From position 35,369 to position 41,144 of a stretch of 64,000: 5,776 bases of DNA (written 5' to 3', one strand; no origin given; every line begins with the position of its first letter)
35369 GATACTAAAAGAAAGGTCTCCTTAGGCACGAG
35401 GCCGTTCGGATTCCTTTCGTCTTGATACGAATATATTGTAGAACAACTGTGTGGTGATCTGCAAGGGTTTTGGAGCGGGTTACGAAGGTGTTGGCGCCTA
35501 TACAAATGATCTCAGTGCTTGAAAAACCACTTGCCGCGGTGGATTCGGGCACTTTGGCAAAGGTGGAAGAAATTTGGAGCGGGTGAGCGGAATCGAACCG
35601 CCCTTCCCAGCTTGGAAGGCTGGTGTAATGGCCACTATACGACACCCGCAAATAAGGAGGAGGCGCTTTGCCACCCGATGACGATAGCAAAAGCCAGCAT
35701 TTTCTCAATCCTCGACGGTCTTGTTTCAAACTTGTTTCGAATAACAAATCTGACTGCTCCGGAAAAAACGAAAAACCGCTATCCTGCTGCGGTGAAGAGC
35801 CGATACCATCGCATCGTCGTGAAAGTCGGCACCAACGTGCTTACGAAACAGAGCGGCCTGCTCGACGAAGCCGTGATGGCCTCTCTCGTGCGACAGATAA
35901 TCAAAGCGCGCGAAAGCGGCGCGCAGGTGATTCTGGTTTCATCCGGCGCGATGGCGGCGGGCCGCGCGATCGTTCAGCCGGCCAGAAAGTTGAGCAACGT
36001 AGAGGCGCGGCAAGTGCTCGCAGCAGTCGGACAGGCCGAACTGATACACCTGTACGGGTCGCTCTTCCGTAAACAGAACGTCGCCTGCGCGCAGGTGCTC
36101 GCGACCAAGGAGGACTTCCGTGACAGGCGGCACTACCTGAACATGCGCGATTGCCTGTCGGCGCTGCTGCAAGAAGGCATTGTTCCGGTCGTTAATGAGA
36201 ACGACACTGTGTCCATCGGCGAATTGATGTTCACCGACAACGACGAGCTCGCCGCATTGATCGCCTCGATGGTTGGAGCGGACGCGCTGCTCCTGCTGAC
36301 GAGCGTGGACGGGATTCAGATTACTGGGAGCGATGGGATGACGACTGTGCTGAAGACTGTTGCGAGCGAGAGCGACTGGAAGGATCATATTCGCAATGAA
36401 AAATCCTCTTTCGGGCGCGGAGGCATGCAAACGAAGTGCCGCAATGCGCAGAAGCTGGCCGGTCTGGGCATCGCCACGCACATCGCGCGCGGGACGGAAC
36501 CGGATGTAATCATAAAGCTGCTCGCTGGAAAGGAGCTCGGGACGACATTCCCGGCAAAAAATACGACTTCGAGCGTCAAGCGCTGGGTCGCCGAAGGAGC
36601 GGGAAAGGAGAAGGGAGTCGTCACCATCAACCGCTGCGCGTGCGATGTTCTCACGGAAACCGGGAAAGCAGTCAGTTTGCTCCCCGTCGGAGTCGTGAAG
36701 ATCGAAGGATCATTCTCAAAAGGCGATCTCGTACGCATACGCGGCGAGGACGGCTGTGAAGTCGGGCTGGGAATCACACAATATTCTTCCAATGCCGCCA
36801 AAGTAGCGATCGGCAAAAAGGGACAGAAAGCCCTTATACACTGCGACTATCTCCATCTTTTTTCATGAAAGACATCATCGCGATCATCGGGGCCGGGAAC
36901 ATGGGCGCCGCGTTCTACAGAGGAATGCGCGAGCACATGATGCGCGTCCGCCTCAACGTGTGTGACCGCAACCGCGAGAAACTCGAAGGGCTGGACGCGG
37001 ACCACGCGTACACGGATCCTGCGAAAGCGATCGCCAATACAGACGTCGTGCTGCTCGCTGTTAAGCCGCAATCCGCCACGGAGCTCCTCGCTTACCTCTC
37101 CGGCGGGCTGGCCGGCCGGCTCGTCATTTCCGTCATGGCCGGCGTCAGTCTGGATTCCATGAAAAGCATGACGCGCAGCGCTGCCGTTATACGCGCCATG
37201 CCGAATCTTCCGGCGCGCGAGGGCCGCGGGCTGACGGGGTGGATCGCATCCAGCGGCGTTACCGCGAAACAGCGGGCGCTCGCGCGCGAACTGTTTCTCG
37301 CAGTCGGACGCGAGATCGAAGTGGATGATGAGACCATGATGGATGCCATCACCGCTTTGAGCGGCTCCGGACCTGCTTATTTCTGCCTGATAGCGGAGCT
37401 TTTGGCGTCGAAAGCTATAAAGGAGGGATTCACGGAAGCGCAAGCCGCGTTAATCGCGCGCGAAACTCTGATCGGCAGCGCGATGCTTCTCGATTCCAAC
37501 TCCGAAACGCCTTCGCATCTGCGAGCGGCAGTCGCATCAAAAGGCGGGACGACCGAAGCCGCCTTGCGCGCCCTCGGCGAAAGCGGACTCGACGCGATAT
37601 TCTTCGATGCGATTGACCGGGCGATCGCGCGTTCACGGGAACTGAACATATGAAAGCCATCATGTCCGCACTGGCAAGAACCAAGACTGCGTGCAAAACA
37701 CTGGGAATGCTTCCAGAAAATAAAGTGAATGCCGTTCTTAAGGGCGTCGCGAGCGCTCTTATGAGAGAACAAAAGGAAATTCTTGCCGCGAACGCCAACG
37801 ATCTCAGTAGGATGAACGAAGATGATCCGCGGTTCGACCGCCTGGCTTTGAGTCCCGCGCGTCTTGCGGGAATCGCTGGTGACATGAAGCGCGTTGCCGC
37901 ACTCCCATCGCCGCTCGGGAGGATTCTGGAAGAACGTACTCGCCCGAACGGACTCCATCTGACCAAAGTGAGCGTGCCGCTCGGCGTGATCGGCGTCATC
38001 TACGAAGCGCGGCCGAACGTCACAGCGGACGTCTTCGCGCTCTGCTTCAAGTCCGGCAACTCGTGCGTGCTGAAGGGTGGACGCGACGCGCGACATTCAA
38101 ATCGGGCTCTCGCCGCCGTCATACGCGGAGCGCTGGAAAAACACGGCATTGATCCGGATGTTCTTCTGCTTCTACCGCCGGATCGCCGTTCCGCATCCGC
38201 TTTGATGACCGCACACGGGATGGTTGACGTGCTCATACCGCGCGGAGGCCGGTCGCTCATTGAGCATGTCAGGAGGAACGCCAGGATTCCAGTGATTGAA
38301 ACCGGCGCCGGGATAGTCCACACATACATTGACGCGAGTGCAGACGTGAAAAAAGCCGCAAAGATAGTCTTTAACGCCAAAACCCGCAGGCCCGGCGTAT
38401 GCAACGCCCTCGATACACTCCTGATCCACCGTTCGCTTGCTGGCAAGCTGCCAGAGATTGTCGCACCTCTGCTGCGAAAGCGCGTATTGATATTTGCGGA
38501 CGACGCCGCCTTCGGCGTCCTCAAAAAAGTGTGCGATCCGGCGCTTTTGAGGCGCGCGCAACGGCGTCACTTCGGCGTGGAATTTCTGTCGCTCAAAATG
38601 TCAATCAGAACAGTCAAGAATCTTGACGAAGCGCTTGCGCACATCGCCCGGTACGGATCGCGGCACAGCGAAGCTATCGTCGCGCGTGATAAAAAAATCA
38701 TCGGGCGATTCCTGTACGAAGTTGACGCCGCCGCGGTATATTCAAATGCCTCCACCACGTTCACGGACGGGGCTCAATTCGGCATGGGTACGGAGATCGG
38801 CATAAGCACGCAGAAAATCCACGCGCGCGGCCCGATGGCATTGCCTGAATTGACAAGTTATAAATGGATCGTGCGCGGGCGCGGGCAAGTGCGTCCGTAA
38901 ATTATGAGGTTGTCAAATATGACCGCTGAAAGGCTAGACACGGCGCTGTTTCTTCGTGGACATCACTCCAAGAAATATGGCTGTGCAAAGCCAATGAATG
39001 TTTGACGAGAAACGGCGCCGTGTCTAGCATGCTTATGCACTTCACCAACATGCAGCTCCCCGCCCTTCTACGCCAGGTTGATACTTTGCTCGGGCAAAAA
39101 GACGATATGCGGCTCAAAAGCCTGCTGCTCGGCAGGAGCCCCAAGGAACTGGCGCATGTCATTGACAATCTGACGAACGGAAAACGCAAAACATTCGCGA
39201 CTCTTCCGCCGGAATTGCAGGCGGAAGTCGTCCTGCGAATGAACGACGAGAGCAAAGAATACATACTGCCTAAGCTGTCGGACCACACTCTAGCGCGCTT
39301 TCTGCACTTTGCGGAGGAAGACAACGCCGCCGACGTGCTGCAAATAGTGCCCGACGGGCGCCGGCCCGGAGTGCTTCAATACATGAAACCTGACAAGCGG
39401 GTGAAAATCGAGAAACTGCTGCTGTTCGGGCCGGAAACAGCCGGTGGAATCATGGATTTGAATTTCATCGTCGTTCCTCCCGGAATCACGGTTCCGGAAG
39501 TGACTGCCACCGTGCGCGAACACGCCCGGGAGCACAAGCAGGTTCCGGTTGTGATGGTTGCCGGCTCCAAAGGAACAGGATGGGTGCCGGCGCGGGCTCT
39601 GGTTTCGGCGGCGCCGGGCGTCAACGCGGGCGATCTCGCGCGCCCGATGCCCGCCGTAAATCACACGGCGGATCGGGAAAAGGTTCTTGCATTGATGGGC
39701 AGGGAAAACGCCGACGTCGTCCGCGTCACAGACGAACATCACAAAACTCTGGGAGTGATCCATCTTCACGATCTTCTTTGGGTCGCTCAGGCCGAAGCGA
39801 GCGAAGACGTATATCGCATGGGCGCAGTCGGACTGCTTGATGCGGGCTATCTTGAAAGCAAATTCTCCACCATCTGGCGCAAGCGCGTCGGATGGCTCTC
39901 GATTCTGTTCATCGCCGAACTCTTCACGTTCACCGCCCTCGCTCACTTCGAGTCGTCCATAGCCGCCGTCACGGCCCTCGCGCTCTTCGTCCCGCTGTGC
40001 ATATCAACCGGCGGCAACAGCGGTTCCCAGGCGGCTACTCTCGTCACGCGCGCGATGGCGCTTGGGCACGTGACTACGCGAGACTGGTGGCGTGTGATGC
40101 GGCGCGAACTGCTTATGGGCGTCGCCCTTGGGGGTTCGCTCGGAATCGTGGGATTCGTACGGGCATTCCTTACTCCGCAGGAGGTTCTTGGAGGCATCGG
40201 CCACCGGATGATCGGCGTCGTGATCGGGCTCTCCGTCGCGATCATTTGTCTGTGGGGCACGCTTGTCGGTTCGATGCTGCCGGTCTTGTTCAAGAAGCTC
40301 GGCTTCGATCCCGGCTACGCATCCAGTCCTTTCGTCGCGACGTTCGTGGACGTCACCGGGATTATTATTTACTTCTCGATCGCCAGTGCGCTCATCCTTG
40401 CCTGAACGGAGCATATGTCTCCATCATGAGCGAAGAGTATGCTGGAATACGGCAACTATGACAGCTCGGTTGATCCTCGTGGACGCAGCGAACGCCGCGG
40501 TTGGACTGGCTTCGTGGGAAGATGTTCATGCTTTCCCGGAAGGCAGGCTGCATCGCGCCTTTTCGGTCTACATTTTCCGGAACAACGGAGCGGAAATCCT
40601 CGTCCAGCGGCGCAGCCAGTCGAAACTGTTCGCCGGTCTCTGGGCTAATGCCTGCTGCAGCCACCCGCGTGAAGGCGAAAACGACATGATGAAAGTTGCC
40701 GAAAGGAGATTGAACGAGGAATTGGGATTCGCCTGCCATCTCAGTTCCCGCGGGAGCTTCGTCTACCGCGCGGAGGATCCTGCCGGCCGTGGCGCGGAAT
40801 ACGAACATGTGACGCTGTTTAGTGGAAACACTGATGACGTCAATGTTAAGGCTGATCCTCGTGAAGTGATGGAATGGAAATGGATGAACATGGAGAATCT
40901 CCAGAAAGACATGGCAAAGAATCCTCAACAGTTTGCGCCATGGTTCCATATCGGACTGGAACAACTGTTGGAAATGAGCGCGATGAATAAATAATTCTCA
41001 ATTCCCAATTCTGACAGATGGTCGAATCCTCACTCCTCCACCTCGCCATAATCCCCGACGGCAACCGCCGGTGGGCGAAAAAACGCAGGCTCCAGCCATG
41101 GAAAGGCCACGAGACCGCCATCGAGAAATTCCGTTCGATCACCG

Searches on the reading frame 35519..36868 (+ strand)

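Call 83: search_protein_families(library=ncbifam, proteins=[window:35519-36868:+], max_evalue=0.00001)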
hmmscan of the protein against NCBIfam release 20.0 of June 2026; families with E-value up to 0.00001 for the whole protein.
window:35519-36868:+ (449 aa): 5 families
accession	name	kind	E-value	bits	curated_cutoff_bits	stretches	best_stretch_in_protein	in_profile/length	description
TIGR01027.1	proB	equivalog_domain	1.3e-93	314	186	1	98-437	2-342/363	glutamate 5-kinase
TIGR01092.1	P5CS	equivalog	8.7e-45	153.1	796.75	1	96-348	7-277/715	delta l-pyrroline-5-carboxylate synthetase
TIGR00761.1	argB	equivalog_domain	1.4e-10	41.2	151.3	1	211-314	126-222/231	acetylglutamate kinase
NF040647.1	IPPK_Arch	equivalog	4.9e-09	35.8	120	1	174-342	84-257/259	isopentenyl phosphate kinase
NF010659.0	PRK14058.1-1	equivalog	4.4e-08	32.6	223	1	210-337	140-261/267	[LysW]-aminoadipate kinase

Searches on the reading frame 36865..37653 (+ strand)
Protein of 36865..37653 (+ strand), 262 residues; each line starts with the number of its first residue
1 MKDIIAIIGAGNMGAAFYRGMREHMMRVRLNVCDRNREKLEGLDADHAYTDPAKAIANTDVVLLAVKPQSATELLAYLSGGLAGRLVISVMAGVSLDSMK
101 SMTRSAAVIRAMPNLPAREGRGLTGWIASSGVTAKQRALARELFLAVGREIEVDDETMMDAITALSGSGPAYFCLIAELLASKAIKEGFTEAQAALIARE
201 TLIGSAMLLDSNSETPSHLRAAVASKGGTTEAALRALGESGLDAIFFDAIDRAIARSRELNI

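Call 83: search_protein_families(library=ncbifam, proteins=[window:36865-37653:+], max_evalue=0.00001)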
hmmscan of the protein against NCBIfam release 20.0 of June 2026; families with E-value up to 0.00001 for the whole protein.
window:36865-37653:+ (262 aa): 8 families
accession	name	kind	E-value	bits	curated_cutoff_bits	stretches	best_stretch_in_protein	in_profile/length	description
TIGR00112.1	proC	equivalog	1.5e-68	231.3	196.75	1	5-260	1-263/263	pyrroline-5-carboxylate reductase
NF008839.0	PRK11880.2-4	equivalog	1.3e-47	162.3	288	1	4-259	3-251/252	pyrroline-5-carboxylate reductase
NF005813.0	PRK07679.1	exception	4.3e-42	144.4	404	1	4-260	5-268/279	pyrroline-5-carboxylate reductase ProI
NF005814.0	PRK07680.1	equivalog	1.1e-21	77.3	278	1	5-252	3-255/275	late competence protein ComER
NF005063.0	PRK06476.1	equivalog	3.8e-20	72.5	254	1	5-257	3-253/258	pyrroline-5-carboxylate reductase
NF005384.0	PRK06928.1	exception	2.1e-14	53.7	301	1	5-254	4-260/277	pyrroline-5-carboxylate reductase ProG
NF005091.0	PRK06522.2-2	equivalog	7.9e-06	25.3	252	0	5-91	4-103/302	2-dehydropantoate 2-reductase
NF011381.1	PRK14806.1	equivalog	8.4e-06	24.3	902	1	5-101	6-106/733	bifunctional prephenate dehydrogenase/3-phosphoshikimate 1-carboxyvinyltransferase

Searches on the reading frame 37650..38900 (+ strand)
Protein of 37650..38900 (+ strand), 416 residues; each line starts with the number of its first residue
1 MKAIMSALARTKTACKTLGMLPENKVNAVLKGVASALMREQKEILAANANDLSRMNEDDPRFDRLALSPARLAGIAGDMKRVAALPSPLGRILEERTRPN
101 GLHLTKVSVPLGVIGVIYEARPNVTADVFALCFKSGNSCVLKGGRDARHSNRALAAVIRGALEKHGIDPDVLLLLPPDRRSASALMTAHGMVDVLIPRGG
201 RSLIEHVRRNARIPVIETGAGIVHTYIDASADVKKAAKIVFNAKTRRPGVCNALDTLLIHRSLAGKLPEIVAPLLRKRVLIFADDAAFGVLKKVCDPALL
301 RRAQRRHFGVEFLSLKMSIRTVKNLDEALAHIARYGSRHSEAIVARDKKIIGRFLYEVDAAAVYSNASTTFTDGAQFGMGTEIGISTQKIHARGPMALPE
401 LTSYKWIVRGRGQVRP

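Call 83: search_protein_families(library=ncbifam, proteins=[window:37650-38900:+], max_evalue=0.00001)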
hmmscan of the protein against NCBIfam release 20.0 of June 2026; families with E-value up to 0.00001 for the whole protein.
window:37650-38900:+ (416 aa): 7 families
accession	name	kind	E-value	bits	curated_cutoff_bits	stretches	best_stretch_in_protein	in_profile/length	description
NF001221.0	PRK00197.1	equivalog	4.8e-158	526.3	289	1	3-415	6-417/418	glutamate-5-semialdehyde dehydrogenase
TIGR00407.1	proA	equivalog_domain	1.5e-126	422.5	317.45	1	12-405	2-398/398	glutamate-5-semialdehyde dehydrogenase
TIGR01092.1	P5CS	equivalog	2.4e-94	317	796.75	1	12-414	296-694/715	delta l-pyrroline-5-carboxylate synthetase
NF010378.0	PRK13805.1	equivalog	3.3e-13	48.4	951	1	103-263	103-265/872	bifunctional acetaldehyde-CoA/alcohol dehydrogenase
TIGR02518.1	EutH_ACDH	equivalog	1.5e-12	47.1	620.1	1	10-255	16-250/488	acetaldehyde dehydrogenase (acetylating)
NF047625.1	AcylSulfactDhSauS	equivalog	1e-11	44.3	600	1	3-245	5-237/464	acylating sulfoacetaldehyde dehydrogenase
NF011927.0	PRK15398.1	subfamily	1.8e-07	30.2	403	1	99-243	119-263/465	aldehyde dehydrogenase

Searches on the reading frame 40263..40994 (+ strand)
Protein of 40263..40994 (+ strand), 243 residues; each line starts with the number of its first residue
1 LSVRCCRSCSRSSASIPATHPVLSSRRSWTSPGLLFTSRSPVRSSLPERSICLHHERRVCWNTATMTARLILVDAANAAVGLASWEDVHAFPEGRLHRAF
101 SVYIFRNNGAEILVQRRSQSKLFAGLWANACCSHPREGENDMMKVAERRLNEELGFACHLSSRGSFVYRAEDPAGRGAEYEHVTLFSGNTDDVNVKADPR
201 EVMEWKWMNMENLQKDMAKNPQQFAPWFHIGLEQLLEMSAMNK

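Call 3: search_protein_families(library=pfam, proteins=[window:40263-40994:+], max_evalue=0.01)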
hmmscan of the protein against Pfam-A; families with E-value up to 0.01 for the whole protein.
window:40263-40994:+ (243 aa): 2 families
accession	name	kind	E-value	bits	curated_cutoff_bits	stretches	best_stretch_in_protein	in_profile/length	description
PF00293.34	NUDIX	-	1.1e-16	61.5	21.1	1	96-228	2-134/134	NUDIX domain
PF14815.12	NUDIX_4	-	0.0025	18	35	0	102-156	2-51/113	NUDIX domain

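Call 4: search_protein_families(library=ncbifam, proteins=[window:40263-40994:+], max_evalue=0.01)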
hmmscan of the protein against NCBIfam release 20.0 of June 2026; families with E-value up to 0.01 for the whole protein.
window:40263-40994:+ (243 aa): 4 families
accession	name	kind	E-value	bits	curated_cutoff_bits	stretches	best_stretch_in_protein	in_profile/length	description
NF002995.0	PRK03759.1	equivalog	8e-40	136.5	127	1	65-234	4-171/185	isopentenyl-diphosphate Delta-isomerase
TIGR02150.1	IPP_isom_1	equivalog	3e-32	111.7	105.8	1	70-230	1-157/159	isopentenyl-diphosphate delta-isomerase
NF011922.0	PRK15393.1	equivalog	1.5e-09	37.8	152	1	72-213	15-147/182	NUDIX hydrolase YfcD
NF041653.1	Nud_hyd_Meth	equivalog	3e-07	30.4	300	1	73-237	5-162/170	Nudix hydrolase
